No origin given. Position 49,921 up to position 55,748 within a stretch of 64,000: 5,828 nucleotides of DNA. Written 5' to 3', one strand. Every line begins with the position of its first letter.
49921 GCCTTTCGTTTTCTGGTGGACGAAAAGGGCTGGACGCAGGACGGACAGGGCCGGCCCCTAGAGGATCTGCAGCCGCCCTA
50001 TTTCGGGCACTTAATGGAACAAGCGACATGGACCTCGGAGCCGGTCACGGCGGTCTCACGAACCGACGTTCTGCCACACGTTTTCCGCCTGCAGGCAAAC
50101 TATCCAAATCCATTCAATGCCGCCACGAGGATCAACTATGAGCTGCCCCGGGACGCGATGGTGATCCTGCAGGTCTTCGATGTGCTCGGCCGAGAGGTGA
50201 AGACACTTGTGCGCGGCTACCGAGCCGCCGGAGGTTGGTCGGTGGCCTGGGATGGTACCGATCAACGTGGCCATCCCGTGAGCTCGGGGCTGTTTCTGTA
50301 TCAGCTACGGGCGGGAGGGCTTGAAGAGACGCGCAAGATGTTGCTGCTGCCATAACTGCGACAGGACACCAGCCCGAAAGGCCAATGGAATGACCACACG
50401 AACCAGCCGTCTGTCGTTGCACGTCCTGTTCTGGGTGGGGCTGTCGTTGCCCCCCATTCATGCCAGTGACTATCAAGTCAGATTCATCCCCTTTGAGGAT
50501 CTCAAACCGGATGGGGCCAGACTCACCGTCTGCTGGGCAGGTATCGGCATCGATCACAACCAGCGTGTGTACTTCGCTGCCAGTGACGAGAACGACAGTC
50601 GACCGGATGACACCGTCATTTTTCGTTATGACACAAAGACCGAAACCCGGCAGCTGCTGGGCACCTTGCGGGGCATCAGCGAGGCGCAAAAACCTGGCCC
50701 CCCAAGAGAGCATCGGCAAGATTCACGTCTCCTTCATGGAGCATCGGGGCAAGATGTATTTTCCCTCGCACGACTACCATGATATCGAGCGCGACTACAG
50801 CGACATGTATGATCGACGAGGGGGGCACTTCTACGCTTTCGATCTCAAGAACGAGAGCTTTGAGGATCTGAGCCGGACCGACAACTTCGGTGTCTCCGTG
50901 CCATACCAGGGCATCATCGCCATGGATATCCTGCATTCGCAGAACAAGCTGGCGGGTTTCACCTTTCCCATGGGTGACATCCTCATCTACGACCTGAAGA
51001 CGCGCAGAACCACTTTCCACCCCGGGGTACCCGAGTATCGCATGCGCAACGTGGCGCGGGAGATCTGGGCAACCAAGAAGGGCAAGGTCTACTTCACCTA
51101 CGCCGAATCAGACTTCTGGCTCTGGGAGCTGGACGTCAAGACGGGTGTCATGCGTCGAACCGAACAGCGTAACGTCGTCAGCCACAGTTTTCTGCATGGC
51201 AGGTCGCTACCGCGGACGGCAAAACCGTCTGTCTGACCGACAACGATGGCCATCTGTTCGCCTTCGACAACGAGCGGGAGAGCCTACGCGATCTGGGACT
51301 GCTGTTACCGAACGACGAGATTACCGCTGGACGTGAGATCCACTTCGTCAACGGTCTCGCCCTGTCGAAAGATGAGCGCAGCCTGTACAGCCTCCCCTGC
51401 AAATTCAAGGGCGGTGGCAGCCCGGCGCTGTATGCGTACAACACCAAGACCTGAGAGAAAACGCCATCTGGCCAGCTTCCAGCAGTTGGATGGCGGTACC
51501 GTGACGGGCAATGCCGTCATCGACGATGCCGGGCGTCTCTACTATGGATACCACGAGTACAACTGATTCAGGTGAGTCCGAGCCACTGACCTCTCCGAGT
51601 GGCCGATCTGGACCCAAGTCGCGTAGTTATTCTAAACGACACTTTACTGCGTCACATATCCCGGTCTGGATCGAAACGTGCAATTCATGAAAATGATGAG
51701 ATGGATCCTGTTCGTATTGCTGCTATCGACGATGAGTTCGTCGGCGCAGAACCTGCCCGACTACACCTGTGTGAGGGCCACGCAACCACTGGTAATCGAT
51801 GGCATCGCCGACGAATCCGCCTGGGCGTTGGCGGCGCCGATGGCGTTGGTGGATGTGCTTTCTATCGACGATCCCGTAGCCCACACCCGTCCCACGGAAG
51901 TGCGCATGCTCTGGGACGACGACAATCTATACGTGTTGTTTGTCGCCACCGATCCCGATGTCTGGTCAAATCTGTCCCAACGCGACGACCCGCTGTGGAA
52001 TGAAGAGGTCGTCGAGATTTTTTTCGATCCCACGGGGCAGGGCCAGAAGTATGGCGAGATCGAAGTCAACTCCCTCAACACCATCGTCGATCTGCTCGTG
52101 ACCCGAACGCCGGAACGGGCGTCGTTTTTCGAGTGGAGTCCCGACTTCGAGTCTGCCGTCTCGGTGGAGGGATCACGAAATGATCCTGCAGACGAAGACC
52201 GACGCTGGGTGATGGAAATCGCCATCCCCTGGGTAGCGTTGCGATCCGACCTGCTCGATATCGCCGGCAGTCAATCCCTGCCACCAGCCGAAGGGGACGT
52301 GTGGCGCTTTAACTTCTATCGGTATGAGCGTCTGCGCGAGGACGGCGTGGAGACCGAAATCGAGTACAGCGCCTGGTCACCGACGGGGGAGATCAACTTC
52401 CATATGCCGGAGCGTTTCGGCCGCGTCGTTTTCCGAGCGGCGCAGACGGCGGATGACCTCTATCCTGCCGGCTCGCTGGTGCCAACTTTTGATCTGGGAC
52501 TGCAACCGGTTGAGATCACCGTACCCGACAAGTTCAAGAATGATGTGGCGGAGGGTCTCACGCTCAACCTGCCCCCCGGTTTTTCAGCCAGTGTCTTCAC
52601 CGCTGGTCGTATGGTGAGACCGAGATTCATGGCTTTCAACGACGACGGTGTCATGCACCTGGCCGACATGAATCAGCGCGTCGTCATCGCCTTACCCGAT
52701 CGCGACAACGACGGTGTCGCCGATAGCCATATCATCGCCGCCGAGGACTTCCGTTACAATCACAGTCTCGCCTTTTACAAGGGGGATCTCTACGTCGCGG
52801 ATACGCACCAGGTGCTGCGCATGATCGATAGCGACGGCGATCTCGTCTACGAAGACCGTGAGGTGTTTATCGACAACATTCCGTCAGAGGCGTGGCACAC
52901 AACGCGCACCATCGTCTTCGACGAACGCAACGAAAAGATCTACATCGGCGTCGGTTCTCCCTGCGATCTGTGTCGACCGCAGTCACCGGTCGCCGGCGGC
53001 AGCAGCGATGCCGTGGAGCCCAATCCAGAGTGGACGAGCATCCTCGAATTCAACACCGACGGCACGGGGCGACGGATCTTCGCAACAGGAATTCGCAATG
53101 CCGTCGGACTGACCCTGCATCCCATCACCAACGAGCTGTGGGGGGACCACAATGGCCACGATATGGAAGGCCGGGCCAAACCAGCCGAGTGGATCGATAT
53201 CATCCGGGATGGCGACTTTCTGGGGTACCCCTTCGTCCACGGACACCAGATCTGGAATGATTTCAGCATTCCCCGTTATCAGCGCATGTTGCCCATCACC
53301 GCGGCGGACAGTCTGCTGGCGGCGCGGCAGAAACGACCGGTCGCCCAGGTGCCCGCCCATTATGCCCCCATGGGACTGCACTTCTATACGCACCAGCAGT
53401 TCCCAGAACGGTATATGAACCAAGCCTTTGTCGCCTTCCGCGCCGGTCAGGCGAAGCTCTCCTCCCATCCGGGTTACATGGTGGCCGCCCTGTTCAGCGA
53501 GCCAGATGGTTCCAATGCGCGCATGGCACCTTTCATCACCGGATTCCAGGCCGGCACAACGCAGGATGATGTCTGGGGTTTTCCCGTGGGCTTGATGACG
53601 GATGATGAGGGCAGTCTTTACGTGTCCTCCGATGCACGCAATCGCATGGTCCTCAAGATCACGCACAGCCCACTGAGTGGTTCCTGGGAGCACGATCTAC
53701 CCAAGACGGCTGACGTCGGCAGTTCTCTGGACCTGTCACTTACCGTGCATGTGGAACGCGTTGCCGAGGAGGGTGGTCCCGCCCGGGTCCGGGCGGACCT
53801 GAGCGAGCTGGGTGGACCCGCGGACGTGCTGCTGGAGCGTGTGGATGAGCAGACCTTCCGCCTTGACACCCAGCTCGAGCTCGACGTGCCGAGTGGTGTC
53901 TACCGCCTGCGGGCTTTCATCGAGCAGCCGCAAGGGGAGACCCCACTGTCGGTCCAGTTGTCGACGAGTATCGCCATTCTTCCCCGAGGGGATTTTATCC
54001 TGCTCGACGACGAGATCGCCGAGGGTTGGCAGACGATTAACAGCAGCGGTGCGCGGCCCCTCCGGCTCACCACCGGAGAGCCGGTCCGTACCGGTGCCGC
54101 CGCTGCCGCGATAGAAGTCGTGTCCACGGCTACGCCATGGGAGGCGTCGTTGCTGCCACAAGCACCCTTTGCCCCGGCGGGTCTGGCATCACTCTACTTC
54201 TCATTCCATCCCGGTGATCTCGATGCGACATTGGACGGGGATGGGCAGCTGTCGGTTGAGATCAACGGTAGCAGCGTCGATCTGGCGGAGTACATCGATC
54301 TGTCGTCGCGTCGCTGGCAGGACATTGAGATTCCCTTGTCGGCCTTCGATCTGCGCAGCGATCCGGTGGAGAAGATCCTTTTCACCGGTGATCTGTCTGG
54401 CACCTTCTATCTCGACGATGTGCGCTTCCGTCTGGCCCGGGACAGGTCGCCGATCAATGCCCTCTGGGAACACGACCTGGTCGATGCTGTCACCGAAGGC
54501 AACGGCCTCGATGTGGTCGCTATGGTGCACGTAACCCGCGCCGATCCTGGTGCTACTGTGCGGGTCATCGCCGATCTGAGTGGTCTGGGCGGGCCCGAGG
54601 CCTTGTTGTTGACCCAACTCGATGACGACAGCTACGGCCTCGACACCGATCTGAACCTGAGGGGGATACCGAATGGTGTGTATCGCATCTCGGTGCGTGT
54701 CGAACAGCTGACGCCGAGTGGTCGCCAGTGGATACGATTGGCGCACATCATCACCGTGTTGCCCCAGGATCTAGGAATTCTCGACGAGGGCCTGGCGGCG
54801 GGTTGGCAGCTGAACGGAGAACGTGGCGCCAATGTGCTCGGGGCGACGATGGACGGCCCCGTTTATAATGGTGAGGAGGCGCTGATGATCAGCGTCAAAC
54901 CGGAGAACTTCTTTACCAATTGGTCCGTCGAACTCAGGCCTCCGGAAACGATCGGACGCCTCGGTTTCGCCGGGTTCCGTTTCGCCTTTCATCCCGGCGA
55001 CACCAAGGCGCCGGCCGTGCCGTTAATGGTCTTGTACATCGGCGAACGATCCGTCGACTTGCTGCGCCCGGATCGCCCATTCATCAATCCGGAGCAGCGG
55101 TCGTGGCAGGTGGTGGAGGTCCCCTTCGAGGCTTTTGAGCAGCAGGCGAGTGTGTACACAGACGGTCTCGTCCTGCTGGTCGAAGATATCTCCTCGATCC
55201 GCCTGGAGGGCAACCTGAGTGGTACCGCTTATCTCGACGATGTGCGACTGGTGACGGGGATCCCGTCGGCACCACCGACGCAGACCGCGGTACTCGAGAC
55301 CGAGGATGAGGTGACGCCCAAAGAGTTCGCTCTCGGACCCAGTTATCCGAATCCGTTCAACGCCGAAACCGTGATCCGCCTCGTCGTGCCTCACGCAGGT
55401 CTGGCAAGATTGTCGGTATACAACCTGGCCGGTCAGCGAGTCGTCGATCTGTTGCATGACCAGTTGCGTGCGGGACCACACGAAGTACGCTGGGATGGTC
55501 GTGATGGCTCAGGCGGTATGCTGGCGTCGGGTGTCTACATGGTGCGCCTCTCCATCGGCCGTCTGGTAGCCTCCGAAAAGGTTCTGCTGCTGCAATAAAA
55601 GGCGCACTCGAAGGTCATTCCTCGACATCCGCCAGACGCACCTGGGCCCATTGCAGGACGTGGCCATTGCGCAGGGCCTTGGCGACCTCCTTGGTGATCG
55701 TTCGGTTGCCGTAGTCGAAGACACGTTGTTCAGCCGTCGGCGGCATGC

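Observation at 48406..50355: Pentaheme cytochrome c carrying a T9SS type-A C-terminal sorting domain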

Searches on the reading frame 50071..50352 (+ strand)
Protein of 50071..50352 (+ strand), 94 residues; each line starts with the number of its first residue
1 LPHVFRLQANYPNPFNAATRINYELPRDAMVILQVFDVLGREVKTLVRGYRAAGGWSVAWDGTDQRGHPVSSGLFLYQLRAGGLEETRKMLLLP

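Call 49: search_protein_families(library=ncbifam, alignment_id=A2, max_evalue=0.01)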
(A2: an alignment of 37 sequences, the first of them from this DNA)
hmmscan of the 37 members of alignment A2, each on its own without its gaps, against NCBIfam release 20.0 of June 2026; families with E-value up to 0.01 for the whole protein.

A. member 1, seq(94 aa): 8 families
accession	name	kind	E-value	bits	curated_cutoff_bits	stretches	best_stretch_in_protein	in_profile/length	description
NF033707.1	T9SS_sortase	equivalog_domain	2.7e-08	32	420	1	9-81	1000-1077/1095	type IX secretion system sortase PorU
TIGR04183.1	Por_Secre_tail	domain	5.6e-06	26.3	23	1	11-91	2-70/72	T9SS type A sorting domain-containing protein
NF005176.1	PRK06655.1-1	equivalog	2.7e-05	24.2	230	1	30-81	98-149/197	flagellar hook assembly protein FlgD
NF009276.0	PRK12633.1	equivalog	4.9e-05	23.2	383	1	16-81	115-181/234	flagellar basal body rod modification protein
NF052323.1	T9SSA_dep_M6i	equivalog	0.00023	19.2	600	1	10-80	960-1025/1043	T9SS-dependent M6-like inactivated metalloprotease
NF009277.0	PRK12634.1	equivalog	0.00074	19.7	333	1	29-74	122-167/221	flagellar basal body rod modification protein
NF053608.1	Lsa66_OmpA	equivalog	0.00082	17.9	700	1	34-81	182-228/581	fibronectin-binding adhesin Lsa66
NF038113.1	T9SSA_dep_M36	equivalog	0.0013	17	885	1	9-50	794-835/869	T9SS-dependent M36 family metallopeptidase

B. families by the number of members that match (of 37 scanned): 16 families
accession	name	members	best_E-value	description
TIGR04183.1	Por_Secre_tail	37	2.9e-13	T9SS type A sorting domain-containing protein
NF033707.1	T9SS_sortase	37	2e-11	type IX secretion system sortase PorU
NF052323.1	T9SSA_dep_M6i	35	4.1e-15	T9SS-dependent M6-like inactivated metalloprotease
NF005176.1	PRK06655.1-1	30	4.3e-11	flagellar hook assembly protein FlgD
NF038113.1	T9SSA_dep_M36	29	6.9e-10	T9SS-dependent M36 family metallopeptidase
NF009276.0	PRK12633.1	26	3.5e-07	flagellar basal body rod modification protein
NF009277.0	PRK12634.1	19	5.3e-06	flagellar basal body rod modification protein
NF009453.0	PRK12813.1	18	1.6e-07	flagellar basal body rod modification protein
NF053608.1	Lsa66_OmpA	17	3.4e-05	fibronectin-binding adhesin Lsa66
NF052228.1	T9SS_PorZ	15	6.9e-06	type IX secretion system anionic LPS delivery protein PorZ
NF009452.0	PRK12812.1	11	3.6e-06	flagellar basal body rod modification protein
NF004496.1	PRK05842.1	1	0.00046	flagellar hook assembly protein FlgD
NF042977.1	AcphenoCarb_ApcE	1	0.00054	acetophenone carboxylase subunit epsilon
TIGR01916.1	F420_cofE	1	0.00062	coenzyme F420-0:L-glutamate ligase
TIGR04131.1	Bac_Flav_CTERM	1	0.00078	T9SS type B sorting domain-containing protein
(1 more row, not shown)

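Call 50: search_protein_families(library=pfam, alignment_id=A2, max_evalue=0.01)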
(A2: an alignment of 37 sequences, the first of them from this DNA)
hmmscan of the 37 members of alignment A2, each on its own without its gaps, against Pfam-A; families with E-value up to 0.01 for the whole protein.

A. member 1, seq(94 aa): 2 families
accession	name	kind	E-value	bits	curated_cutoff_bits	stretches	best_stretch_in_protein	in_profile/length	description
PF13860.13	FlgD_ig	-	1.8e-09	37.8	27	1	19-79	12-71/79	FlgD Ig-like domain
PF18962.6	Por_Secre_tail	-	0.0016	19.2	27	1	11-44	2-35/75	Secretion system C-terminal sorting domain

B. families by the number of members that match (of 37 scanned): 6 families
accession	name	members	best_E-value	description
PF13860.13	FlgD_ig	37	4.5e-15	FlgD Ig-like domain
PF18962.6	Por_Secre_tail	34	5.2e-12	Secretion system C-terminal sorting domain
PF13585.12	CHU_C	26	3.2e-06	CHU_C Type IX secretion signal domain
PF10029.15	DUF2271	3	0.00025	Predicted periplasmic protein (DUF2271)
PF16277.11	DUF4926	1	0.00053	Domain of unknown function (DUF4926)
PF02924.19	HDPD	1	0.0088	Bacteriophage lambda head decoration protein D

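Call 70: predict_structure(alignment_id=A2)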
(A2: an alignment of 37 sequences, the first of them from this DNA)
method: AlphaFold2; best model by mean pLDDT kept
length: 94 residues; sequences in the alignment: 37
mean_pLDDT: 96.2   pTM: 0.87
mean pLDDT of the five models: 96.2, 95.5, 95.3, 91.7, 88.4
residues with pLDDT >= 90: 88; 70-90: 4; 50-70: 2; < 50: 0
segments of 3 or more residues with pLDDT < 50: none
pLDDT, mean of each block of 10 residues (from residue 1): 89 94 98 98 98 98 97 98 97 93
secondary structure, 60 per line:
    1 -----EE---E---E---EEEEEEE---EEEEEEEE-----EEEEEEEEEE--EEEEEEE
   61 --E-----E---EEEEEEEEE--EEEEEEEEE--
elements in order: E19-25 E29-36 E42-51 E54-60 E73-81 E84-92

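Call 72: fold_search(model_id=the predicted structure, library=pdb)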
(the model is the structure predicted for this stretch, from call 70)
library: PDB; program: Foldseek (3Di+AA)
matches with E <= 10: 1720; with E <= 0.001: 19
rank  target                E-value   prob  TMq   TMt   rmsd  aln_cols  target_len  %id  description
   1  1xf1_A                1.7e-05  1.00  0.61  0.08   3.2        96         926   20  Structure of C5a peptidase- a key virulence factor from Streptococcus (released 2005-11-22)
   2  7bj3                  2.7e-05  1.00  0.62  0.08   2.8        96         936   20  ScpA from Streptococcus pyogenes, S512A active site mutant (released 2021-05-12)
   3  6za2_A                4.7e-05  1.00  0.75  0.07   2.7        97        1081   20  Crystal structure of dimeric latent PorU from Porphyromonas gingivalis (released 2021-09-29)
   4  3eif                  4.7e-05  1.00  0.62  0.08   2.8        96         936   20  1.9 angstrom crystal structure of the active form of the C5a peptidase from Streptococcus pyogenes (ScpA) (released 2009-02-24)
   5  7yzx_A                7.5e-05  1.00  0.62  0.08   2.9        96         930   20  ScpA from Streptococcus pyogenes, D783A mutant. (released 2022-08-31)
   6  6za2_B                7.9e-05  1.00  0.74  0.07   3.0        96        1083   24  Crystal structure of dimeric latent PorU from Porphyromonas gingivalis (released 2021-09-29)
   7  8bty_A                1.0e-04  1.00  0.62  0.08   2.9        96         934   20  Structure of the active form of ScpB, the C5a-peptidase from Streptococcus agalactiae. (released 2023-11-15)
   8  5m11                  1.3e-04  1.00  0.63  0.09   4.1        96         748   16  Structural and functional probing of PorZ, an essential bacterial surface component of the type-IX secretion system of h (released 2016-11-09)
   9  8jmw_A                1.8e-04  1.00  0.60  0.13   5.6        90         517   16  Fibril form of serine peptidase Vpr (released 2023-12-06)
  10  5vi0_A                2.0e-04  1.00  0.51  0.18   5.2       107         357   11  Pseudomonas fluorescens alkylpurine DNA glycosylase AlkC bound to DNA containing an abasic site analog (released 2017-10-25)
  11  5vi0_B                4.9e-04  1.00  0.58  0.19   5.0       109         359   11  Pseudomonas fluorescens alkylpurine DNA glycosylase AlkC bound to DNA containing an abasic site analog (released 2017-10-25)
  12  5vhv_A                5.2e-04  1.00  0.57  0.19   5.0       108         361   12  Pseudomonas fluorescens alkylpurine DNA glycosylase AlkC bound to DNA containing an oxocarbenium-intermediate analog (released 2017-10-25)
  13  3osv_D                5.9e-04  1.00  0.64  0.48   8.8       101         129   22  The crytsal structure of FLGD from P. Aeruginosa (released 2011-05-04)
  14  7eha_C                6.6e-04  1.00  0.60  0.38   3.6        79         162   29  Crystal structure of the flagellar hook cap from Salmonella enterica serovar Typhimurium (released 2021-11-24)
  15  7eha_B                6.6e-04  1.00  0.60  0.37   3.6        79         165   29  Crystal structure of the flagellar hook cap from Salmonella enterica serovar Typhimurium (released 2021-11-24)
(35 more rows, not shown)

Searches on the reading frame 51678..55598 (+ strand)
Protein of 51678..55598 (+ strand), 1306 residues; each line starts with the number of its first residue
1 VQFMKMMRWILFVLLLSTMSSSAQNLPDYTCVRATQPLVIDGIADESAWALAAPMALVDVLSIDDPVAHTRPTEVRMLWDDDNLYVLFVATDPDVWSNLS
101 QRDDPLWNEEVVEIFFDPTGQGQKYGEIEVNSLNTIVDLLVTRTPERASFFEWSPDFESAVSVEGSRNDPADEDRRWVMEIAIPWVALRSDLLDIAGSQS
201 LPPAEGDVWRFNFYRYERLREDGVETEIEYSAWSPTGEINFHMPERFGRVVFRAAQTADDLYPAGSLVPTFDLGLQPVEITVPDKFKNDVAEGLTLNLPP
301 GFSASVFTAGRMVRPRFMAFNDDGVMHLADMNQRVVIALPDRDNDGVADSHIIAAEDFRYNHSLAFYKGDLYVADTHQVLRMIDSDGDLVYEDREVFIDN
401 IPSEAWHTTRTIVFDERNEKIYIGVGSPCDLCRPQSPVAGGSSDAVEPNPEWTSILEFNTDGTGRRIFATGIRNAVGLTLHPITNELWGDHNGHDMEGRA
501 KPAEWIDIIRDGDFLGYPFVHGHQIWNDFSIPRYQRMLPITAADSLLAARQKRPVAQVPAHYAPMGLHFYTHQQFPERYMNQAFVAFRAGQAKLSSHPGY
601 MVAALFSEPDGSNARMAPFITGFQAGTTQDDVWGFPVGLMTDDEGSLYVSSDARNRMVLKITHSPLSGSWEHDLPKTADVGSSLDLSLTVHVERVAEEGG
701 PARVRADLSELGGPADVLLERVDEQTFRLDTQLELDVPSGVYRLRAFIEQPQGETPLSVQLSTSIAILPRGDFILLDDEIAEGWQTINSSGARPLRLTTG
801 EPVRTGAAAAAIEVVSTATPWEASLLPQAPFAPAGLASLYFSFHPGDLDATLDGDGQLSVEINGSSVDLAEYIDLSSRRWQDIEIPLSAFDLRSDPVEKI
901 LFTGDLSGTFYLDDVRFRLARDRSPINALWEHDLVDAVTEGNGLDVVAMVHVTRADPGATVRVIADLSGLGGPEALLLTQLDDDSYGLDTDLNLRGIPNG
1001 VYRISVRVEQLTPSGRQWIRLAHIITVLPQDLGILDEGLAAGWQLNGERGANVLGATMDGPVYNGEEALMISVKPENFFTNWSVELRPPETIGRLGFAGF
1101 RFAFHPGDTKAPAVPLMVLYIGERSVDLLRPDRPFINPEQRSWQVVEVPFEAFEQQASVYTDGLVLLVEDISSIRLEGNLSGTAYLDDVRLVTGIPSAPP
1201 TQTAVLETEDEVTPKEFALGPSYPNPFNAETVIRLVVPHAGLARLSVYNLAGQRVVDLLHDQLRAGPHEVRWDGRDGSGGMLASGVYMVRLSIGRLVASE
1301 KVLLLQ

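Call 7: search_protein_families(library=pfam, proteins=[window:51678-55598:+], max_evalue=0.001)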
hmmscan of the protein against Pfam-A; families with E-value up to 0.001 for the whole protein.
window:51678-55598:+ (1306 aa): 5 families
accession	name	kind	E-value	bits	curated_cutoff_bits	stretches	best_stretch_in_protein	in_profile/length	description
PF06452.16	CBM9_1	-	2.2e-15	57.5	23.4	1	40-252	1-182/185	Carbohydrate family 9 binding domain-like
PF07995.17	GSDH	-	8.5e-10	38.9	25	1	353-586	55-276/332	Glucose / Sorbosone dehydrogenase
PF23500.1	DUF7133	-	1e-08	35.4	27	1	296-402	9-127/385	Domain of unknown function (DUF7133)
PF13860.13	FlgD_ig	-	5.4e-07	29.9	27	1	1243-1291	25-73/79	FlgD Ig-like domain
PF16011.10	CBM9_2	-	0.00053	20.2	25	0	74-252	32-199/199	Carbohydrate-binding family 9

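Call 86: search_protein_families(library=ncbifam, proteins=[window:51687-55598:+], max_evalue=0.1)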
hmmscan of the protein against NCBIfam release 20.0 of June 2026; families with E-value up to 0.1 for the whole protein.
window:51687-55598:+ (1303 aa): 8 families
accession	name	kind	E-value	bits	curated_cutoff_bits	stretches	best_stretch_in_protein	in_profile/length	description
TIGR02604.1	Piru_Ver_Nterm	subfamily_domain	5.1e-13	49.1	122.2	1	333-648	49-338/367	PVC-type heme-binding CxxCH protein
TIGR04183.1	Por_Secre_tail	domain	3.9e-08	33.2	23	1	1220-1300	2-70/72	T9SS type A sorting domain-containing protein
NF005176.1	PRK06655.1-1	equivalog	0.00034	20.6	230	1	1237-1289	96-148/197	flagellar hook assembly protein FlgD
NF052323.1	T9SSA_dep_M6i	equivalog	0.00063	17.8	600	1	1220-1288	961-1024/1043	T9SS-dependent M6-like inactivated metalloprotease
NF033707.1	T9SS_sortase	equivalog_domain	0.00095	16.9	420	1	1219-1291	1001-1078/1095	type IX secretion system sortase PorU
NF038113.1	T9SSA_dep_M36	equivalog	0.0015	16.8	885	1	1198-1300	778-867/869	T9SS-dependent M36 family metallopeptidase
NF009453.0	PRK12813.1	equivalog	0.012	15.2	264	1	1237-1288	123-171/223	flagellar basal body rod modification protein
NF009277.0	PRK12634.1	equivalog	0.093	12.8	333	0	1234-1286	118-170/221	flagellar basal body rod modification protein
